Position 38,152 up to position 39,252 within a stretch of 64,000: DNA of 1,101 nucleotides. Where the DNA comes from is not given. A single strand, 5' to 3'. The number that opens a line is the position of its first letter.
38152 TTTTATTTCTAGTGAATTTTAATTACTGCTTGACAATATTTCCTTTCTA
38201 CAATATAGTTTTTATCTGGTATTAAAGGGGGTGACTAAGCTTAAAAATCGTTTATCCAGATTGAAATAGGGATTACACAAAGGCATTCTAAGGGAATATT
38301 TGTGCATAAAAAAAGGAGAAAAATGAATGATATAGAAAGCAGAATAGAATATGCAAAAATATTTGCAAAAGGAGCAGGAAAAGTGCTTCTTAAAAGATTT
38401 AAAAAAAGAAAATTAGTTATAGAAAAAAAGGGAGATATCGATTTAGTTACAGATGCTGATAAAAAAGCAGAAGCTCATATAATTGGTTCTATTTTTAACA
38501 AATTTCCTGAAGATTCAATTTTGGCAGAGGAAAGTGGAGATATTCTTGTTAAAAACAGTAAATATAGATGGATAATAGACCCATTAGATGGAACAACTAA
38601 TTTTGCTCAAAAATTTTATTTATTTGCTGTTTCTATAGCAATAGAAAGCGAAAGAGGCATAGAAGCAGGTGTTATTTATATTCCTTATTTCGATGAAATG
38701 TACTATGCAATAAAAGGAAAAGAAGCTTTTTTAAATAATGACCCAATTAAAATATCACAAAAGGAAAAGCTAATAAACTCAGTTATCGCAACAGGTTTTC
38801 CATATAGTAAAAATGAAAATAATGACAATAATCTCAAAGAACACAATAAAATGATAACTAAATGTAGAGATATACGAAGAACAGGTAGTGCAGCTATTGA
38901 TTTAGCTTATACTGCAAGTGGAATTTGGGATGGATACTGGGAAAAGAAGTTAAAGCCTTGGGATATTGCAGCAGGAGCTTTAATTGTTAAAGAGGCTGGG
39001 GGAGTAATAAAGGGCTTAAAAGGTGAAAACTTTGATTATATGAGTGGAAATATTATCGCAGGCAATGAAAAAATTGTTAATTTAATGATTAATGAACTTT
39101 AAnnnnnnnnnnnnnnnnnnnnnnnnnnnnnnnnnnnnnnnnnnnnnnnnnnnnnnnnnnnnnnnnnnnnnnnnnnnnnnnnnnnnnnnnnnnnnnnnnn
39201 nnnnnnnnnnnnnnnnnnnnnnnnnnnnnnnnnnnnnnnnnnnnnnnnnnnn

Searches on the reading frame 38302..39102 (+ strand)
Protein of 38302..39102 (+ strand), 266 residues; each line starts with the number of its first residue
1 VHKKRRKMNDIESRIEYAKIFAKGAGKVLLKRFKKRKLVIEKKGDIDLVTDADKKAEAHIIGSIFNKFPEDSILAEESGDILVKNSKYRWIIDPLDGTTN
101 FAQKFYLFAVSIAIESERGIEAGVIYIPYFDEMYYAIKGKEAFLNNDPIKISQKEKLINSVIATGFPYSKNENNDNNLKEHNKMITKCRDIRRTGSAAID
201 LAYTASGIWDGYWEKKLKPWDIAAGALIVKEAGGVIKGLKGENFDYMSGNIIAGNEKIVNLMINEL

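Call 57: search_protein_families(library=pfam, proteins=[window:38302-39102:+], max_evalue=0.00001)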
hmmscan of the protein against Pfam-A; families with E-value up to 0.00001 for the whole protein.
window:38302-39102:+ (266 aa): 1 family
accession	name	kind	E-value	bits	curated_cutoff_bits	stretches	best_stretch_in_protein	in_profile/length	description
PF00459.30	Inositol_P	-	3.2e-69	233.9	27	1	14-258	5-257/271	Inositol monophosphatase family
